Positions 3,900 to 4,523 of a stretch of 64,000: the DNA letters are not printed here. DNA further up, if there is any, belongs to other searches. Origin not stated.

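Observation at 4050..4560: Orphan BrnA-like antitoxin gene embedded antisense between cas3' and cas1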

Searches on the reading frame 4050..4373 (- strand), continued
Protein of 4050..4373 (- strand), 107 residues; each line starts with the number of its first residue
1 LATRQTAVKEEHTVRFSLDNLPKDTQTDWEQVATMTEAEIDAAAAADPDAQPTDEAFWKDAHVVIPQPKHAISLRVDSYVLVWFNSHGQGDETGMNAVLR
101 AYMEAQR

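Call 24: find_encoding_contigs(protein=P0042, flank=6000, max_places=4)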
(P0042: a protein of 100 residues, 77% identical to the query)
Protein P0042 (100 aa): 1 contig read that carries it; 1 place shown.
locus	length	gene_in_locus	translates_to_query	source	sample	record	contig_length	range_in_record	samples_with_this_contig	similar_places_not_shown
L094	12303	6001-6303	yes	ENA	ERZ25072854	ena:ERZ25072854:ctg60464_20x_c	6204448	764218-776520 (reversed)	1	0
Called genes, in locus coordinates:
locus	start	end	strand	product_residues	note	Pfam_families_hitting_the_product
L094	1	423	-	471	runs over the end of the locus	PF02812:ELFV_dehydrog_N, PF00208:ELFV_dehydrog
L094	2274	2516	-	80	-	-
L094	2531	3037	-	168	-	-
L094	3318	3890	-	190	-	PF01930:Cas_Cas4, PF12705:PDDEXK_1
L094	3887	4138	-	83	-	PF09827:CRISPR_Cas2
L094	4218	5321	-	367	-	PF01867:Cas_Cas1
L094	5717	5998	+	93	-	-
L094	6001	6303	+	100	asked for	PF14384:BrnA_antitoxin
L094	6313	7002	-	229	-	-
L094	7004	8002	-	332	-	PF01905:DevR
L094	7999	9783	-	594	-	-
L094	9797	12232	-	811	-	PF00270:DEAD, PF04851:ResIII, PF00271:Helicase_C, PF22590:Cas3-like_C_2, PF18019:Cas3_HD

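Call 36: search_solved_structures(query=A2, max_evalue=0.01, show_alignments=2)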
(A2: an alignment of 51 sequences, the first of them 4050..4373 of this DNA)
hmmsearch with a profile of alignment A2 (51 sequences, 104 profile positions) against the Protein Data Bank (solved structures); distinct sequences matched with E-value up to 0.01: 0.
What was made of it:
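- Tried and rejected: PDB sequence search with the BrnA profile: no hit (call 36).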

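Call 37: find_encoding_contigs(protein=P0052, flank=8000, max_places=4)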
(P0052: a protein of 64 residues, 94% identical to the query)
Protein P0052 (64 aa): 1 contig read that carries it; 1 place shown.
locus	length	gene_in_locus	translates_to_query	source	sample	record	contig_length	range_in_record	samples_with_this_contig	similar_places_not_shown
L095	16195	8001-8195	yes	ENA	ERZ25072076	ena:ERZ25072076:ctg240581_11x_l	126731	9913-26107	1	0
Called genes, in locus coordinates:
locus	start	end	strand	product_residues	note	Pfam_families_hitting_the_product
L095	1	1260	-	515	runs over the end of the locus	PF22335:Cas10-Cmr2_palm2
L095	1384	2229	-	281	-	PF09623:Cas_NE0113, PF00196:GerE (weak), PF08281:Sigma70_r4_2 (weak)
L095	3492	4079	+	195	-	-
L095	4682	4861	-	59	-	-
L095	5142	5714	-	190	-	PF01930:Cas_Cas4, PF12705:PDDEXK_1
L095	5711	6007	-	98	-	PF09827:CRISPR_Cas2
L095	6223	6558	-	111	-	PF01797:Y1_Tnp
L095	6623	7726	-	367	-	PF01867:Cas_Cas1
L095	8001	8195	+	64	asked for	-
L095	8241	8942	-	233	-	-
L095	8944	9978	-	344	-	PF01905:DevR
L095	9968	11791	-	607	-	-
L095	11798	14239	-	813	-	PF00270:DEAD, PF04851:ResIII, PF00271:Helicase_C, PF22590:Cas3-like_C_2, PF18019:Cas3_HD (weak)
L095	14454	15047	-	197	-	PF04542:Sigma70_r2 (faint), PF04545:Sigma70_r4 (faint)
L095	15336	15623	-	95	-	-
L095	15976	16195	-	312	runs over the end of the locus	PF27225:AF_1859_N, PF10040:CRISPR_Cas6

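Call 38: find_encoding_contigs(protein=P0025, flank=6000, max_places=6)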
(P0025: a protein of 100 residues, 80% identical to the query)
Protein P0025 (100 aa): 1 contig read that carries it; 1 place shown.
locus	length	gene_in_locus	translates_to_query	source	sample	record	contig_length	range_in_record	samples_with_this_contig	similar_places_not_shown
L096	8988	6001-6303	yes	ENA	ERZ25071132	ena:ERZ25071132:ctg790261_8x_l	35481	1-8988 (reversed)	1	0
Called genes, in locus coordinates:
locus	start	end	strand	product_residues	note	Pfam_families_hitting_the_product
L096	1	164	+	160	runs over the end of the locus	-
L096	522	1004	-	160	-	-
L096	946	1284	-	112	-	-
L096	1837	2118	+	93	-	-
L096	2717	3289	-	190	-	PF01930:Cas_Cas4, PF12705:PDDEXK_1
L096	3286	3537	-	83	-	PF09827:CRISPR_Cas2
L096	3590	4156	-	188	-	PF01797:Y1_Tnp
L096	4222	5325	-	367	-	PF01867:Cas_Cas1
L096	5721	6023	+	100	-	-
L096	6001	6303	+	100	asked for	PF14384:BrnA_antitoxin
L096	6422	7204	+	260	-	-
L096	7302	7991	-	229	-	-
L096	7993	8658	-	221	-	PF01905:DevR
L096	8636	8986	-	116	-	?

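Call 42: search_protein_families(library=pfam, proteins=[L094:5717-5995:+, L003:5883-6248:+, L001:4763-5035:+, L001:5397-6173:+, L089:6794-8374:-, L095:8001-8192:+], max_evalue=1)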
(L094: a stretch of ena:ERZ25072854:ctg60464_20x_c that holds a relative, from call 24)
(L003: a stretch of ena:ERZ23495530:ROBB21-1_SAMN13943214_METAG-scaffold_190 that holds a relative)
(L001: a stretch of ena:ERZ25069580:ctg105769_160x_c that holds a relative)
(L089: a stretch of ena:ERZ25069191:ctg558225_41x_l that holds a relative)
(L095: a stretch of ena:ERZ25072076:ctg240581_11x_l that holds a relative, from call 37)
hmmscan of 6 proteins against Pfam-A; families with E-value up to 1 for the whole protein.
L094:5717-5995:+ (93 aa): 1 family
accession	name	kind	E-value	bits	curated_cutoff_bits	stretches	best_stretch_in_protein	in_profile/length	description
PF04255.20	DUF433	-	0.04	14.2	23.6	1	21-66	11-56/56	Protein of unknown function (DUF433)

L003:5883-6248:+ (122 aa): 2 families
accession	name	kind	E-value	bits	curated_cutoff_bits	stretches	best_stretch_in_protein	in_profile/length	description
PF18480.7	DUF5615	-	2.8e-09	37.2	23.8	1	14-104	11-95/110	Domain of unknown function (DUF5615)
PF18478.7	PIN_10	-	0.0014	19.1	26.2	1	5-58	3-59/84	PIN like domain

L001:4763-5035:+ (91 aa): 1 family
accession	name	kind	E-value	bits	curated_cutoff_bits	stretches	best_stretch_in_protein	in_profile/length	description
PF04365.19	BrnT_toxin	-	4.7e-28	97.8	34.5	1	5-81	1-77/77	Ribonuclease toxin, BrnT, of type II toxin-antitoxin system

L001:5397-6173:+ (259 aa): 0 families

L089:6794-8374:- (526 aa): 14 families
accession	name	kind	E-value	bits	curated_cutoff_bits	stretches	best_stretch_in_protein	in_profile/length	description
PF13646.12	HEAT_2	-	1.8e-13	51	27.7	2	57-105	29-76/88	HEAT repeats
PF13428.12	TPR_14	-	1.8e-06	28.5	23.5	1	333-367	4-38/44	Tetratricopeptide repeat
PF13174.12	TPR_6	-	1.9e-05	25.4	26.3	1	333-361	3-31/33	Tetratricopeptide repeat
PF02985.28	HEAT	-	0.0001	22.6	23.5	0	160-183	1-24/31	HEAT repeat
PF14559.12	TPR_19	-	0.00035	21.3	25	1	304-367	3-62/68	Tetratricopeptide repeat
PF13432.12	TPR_16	-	0.0016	19.3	32.7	1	297-363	9-64/65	Tetratricopeptide repeat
PF11838.14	ERAP1_C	-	0.013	15.4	38.2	0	46-120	170-244/318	ERAP1-like C-terminal domain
PF11002.13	RDM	-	0.07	13.6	27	1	381-397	20-36/42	RFPL defining motif (RDM)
PF13424.12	TPR_12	-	0.13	12.9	30.1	0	289-315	8-33/77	Tetratricopeptide repeat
PF03130.22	HEAT_PBS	-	0.15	13.1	20.9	0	112-136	3-27/27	PBS lyase HEAT-like repeat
PF11846.14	Wzy_C_2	-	0.27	11.6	28.5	0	322-364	138-180/191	Virulence factor membrane-bound polymerase, C-terminal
PF00515.34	TPR_1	-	0.29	11.5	27.8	0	297-313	13-29/34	Tetratricopeptide repeat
PF13513.12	HEAT_EZ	-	0.43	11.6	27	0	158-182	27-51/55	HEAT-like repeat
PF07719.23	TPR_2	-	0.95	10.2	27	0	297-314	13-30/34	Tetratricopeptide repeat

L095:8001-8192:+ (64 aa): 0 families

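Call 50: find_homologous_proteins(query=L001:4763-5035:+, max_evalue=0.001)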
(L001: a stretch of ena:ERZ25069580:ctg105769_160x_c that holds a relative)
Query L001:4763-5035:+ (91 aa): 698 proteins with E <= 0.001 among 705 candidates; the best 120 are listed.
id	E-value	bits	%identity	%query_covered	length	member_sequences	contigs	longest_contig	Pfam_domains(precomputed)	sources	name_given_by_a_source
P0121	2.0e-52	192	99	100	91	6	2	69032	PF04365.20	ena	-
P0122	2.3e-47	176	91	99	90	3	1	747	PF04365.20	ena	-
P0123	6.4e-46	172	98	92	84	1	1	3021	PF04365.20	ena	-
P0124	1.7e-44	167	86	100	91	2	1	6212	PF04365.20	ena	-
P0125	1.2e-43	164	87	99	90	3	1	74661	PF04365.20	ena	-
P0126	1.4e-43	164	87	100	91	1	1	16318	PF04365.20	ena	-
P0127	1.7e-40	154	82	99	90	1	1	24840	PF04365.20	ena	-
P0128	1.2e-38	148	77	100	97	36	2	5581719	PF04365.20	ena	-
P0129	1.4e-38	148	77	100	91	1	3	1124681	PF04365.20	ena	-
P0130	2.2e-38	147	75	100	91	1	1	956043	PF04365.20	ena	-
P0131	3.6e-38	147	75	100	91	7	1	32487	PF04365.20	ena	-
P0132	3.7e-38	147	76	100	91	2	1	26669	PF04365.20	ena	-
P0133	4.2e-38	147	76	100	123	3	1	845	PF04365.20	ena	-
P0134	4.7e-38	146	77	100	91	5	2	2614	PF04365.20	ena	-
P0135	5.6e-38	146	76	100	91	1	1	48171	PF04365.20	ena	-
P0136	7.5e-38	146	76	100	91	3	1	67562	PF04365.20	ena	-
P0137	7.8e-38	146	76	100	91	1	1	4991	PF04365.20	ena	-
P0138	9.2e-38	145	77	100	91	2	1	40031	PF04365.20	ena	-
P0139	1.0e-37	145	76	100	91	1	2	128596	PF04365.20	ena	-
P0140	1.9e-37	144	76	100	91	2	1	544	PF04365.20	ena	-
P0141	2.1e-37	144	75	100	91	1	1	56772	PF04365.20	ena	-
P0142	2.9e-37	144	75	100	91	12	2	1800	PF04365.20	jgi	jgi:uncharacterized DUF497 family protein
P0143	3.3e-37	144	74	100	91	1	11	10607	PF04365.20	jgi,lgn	jgi:uncharacterized DUF497 family protein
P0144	3.5e-37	144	75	100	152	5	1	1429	PF04365.20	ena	-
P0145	3.7e-37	144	75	100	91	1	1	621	PF04365.20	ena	-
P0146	6.2e-37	143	74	100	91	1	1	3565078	PF04365.20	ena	-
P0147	7.3e-37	143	73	100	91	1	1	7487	PF04365.20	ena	-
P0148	7.6e-37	143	75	100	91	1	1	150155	PF04365.20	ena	-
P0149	8.6e-37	142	73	100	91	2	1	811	PF04365.20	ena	-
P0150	1.0e-36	142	74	100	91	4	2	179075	PF04365.20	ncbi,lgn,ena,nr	ncbi:hypothetical protein C6502_00670 [Candidatus Poribacteria bacterium]|nr:MAG: hypothetical prote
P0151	1.1e-36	142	75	100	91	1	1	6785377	PF04365.20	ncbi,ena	-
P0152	1.2e-36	142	73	100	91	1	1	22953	PF04365.20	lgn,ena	-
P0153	1.2e-36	142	74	100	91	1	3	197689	PF04365.20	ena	-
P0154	1.4e-36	142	73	100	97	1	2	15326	PF04365.20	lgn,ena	-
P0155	2.1e-36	141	73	100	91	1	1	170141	PF04365.20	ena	-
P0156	2.2e-36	141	74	100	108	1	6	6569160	PF04365.20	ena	-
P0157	2.2e-36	141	73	100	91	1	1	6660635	PF04365.20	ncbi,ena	-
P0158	3.2e-36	141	74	100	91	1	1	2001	PF04365.20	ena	-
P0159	4.6e-36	140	71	100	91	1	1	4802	PF04365.20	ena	-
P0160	5.7e-36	140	74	100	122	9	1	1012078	PF04365.20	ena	-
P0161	6.5e-36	140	73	100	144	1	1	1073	PF04365.20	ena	-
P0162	1.2e-35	139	73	100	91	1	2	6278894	PF04365.20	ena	-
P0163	1.6e-35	138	70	100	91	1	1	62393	PF04365.20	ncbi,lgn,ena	-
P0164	1.9e-35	138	70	100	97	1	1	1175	PF04365.20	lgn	-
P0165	1.3e-34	135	70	100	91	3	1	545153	PF04365.20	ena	-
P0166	1.6e-34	135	71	100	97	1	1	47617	PF04365.20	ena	-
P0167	1.9e-34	135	69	100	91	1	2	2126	PF04365.20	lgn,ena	-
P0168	4.9e-34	134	69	100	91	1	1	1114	PF04365.20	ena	-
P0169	2.1e-33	132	68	100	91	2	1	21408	PF04365.20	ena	-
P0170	2.0e-32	128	75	92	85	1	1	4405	PF04365.20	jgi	-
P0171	7.6e-29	117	62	100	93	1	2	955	PF04365.20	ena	-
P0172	1.5e-28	116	63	97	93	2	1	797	PF04365.20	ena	-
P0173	2.2e-28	116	61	98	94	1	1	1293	PF04365.20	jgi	jgi:uncharacterized protein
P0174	6.7e-28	114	59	100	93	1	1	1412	PF04365.20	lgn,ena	-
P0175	9.0e-28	114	60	97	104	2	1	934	PF04365.20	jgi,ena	-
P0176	1.3e-27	113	59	100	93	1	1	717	PF04365.20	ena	-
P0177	2.7e-27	112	76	74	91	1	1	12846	PF04365.20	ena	-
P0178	3.1e-27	112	59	100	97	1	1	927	PF04365.20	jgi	jgi:uncharacterized protein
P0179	7.3e-27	111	61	98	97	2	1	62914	PF04365.20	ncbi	ncbi:MAG: BrnT family toxin [Candidatus Binataceae bacterium]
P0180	1.3e-26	110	60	98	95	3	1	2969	PF04365.20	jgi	jgi:uncharacterized protein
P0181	1.7e-26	110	58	98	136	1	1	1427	PF04365.20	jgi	jgi:uncharacterized DUF497 family protein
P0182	2.3e-26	109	59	99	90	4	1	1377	PF04365.20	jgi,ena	-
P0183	2.5e-26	109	58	100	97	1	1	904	PF04365.20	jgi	jgi:uncharacterized protein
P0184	2.5e-26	109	57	100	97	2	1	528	PF04365.20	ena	-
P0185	6.7e-26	108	57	100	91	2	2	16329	PF04365.20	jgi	jgi:uncharacterized DUF497 family protein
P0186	1.0e-25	107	56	100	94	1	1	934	PF04365.20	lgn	-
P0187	1.3e-25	107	57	99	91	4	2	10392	PF04365.20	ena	-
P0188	2.1e-25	106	59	99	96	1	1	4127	PF04365.20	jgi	jgi:uncharacterized protein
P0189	3.2e-25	105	58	100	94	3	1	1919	PF04365.20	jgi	-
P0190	4.3e-25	105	59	99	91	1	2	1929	PF04365.20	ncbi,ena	-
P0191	4.6e-25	105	63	96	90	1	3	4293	PF04365.20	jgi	jgi:uncharacterized DUF497 family protein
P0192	4.7e-25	105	57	100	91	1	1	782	PF04365.20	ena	-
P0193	8.7e-25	104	61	92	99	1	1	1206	PF04365.20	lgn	-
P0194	9.1e-25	104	62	93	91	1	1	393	PF04365.20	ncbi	-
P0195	1.3e-24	104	58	93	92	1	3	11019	PF04365.20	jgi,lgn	-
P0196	1.3e-24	104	59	97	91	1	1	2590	PF04365.20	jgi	-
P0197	1.4e-24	103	62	73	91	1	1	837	PF04365.20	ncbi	-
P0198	2.1e-24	103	59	73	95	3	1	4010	PF04365.20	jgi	jgi:hypothetical protein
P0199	3.4e-24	102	56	99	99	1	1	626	PF04365.20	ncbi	-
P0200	3.5e-24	102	61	96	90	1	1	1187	PF04365.20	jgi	jgi:uncharacterized protein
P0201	3.8e-24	102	58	86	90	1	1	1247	PF04365.20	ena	-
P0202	4.1e-24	102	58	99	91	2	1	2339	PF04365.20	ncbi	-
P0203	4.3e-24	102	56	98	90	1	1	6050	PF04365.20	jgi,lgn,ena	-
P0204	4.5e-24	102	59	93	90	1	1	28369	PF04365.20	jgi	jgi:uncharacterized DUF497 family protein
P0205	4.8e-24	102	61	73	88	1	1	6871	PF04365.20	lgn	-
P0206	6.6e-24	101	58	93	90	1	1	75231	PF04365.20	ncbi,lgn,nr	ncbi:MAG TPA: BrnT family toxin [Stellaceae bacterium]|nr:BrnT family toxin [Stellaceae bacterium]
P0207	6.7e-24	101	58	100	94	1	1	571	PF04365.20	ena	-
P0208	7.0e-24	101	55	100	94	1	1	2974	PF04365.20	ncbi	-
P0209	7.7e-24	101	58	99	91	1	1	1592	PF04365.20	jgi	jgi:uncharacterized DUF497 family protein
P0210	8.9e-24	101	56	96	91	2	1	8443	PF04365.20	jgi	jgi:hypothetical protein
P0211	9.7e-24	101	60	97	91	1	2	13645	PF04365.20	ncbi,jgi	jgi:uncharacterized DUF497 family protein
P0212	9.7e-24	101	58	86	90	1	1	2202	PF04365.20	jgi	jgi:uncharacterized DUF497 family protein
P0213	1.1e-23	101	59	99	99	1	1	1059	PF04365.20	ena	-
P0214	1.5e-23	100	58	99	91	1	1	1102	PF04365.20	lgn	-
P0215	1.6e-23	100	54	98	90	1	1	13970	PF04365.20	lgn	-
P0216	1.7e-23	100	59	97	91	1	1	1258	PF04365.20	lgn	-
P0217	2.1e-23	100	59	95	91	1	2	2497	PF04365.20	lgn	-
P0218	2.1e-23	100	59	96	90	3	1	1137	PF04365.20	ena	-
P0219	2.3e-23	100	60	97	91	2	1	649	PF04365.20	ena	-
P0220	2.5e-23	99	54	99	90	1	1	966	PF04365.20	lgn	-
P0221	2.6e-23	99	55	73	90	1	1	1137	PF04365.20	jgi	jgi:uncharacterized DUF497 family protein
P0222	2.7e-23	99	54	100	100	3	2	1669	PF04365.20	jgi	jgi:uncharacterized protein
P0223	2.9e-23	99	59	93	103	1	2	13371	PF04365.20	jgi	jgi:hypothetical protein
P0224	2.9e-23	99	61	93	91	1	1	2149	PF04365.20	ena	-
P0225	3.3e-23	99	60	96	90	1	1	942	PF04365.20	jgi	jgi:hypothetical protein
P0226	3.5e-23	99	58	73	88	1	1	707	PF04365.20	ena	-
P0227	5.2e-23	98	57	99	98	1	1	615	PF04365.20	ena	-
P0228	5.9e-23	98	56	93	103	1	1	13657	PF04365.20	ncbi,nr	ncbi:BrnT family toxin [Pleurocapsales cyanobacterium LEGE 06147]|nr:BrnT family toxin [Pleurocapsal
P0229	7.4e-23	98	59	93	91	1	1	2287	PF04365.20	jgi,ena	-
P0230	8.6e-23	98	50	99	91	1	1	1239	PF04365.20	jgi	jgi:uncharacterized DUF497 family protein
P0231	8.7e-23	98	55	73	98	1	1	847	PF04365.20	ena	-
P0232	1.0e-22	98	55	81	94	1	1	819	PF04365.20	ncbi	-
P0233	1.1e-22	97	59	73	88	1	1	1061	PF04365.20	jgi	jgi:uncharacterized protein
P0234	1.5e-22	97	58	97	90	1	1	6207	PF04365.20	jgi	jgi:uncharacterized DUF497 family protein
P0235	1.9e-22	97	60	96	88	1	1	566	PF04365.20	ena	-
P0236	2.3e-22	96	56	95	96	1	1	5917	PF04365.20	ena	-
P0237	2.6e-22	96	52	73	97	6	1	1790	PF04365.20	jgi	jgi:uncharacterized protein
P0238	3.4e-22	96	53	74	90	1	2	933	PF04365.20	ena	-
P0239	3.5e-22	96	54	100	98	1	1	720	PF04365.20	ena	-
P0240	3.5e-22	96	48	99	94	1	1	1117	PF04365.20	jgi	jgi:uncharacterized DUF497 family protein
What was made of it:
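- Tried and rejected: BrnT search (call 50): gave only a heuristic answer on BrnT paralogs in the same genome.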

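Call 57: predict_structure(alignment_id=A2)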
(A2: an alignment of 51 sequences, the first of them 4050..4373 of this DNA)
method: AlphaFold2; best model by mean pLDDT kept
length: 107 residues; sequences in the alignment: 51
mean_pLDDT: 76.0   pTM: 0.33
mean pLDDT of the five models: 76.0, 73.0, 72.2, 70.9, 66.0
residues with pLDDT >= 90: 5; 70-90: 74; 50-70: 19; < 50: 9
segments of 3 or more residues with pLDDT < 50: 1-9
pLDDT, mean of each block of 10 residues (from residue 1): 41 63 75 88 79 78 80 83 80 85 87
secondary structure, 60 per line:
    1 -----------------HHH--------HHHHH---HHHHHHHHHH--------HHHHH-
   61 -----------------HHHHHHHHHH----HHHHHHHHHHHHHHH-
elements in order: H29-33 H37-46 H55-59 H78-87 H92-106
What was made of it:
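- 4050..4373 (-): brnA ORF (maximal, TTG 4373). The likely start is GTG 4352 (100 aa, orthologous to relatives' MKEE... start). The public annotation starts at 4334 (94 aa). The stop TAG is at 4050-4052, 30 nt from the cas3' stop (convergent). The AF2 model (call 57) gives an extended stretch at 70-76, a helix at 78-87 and a helix at 92-106, which is an RHH-like C-terminal domain.
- On BrnA antitoxin family (Pfam PF14384 / DUF4415): The AF2 model (pLDDT 76) gives an extended segment, helix 78-87 and helix 92-106 (call 57).
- In the AF2 model, Y91D, Q92E and R94G lie in the loop and N-terminus of the last helix, and D79Y lies at the start of the preceding helix (call 57).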
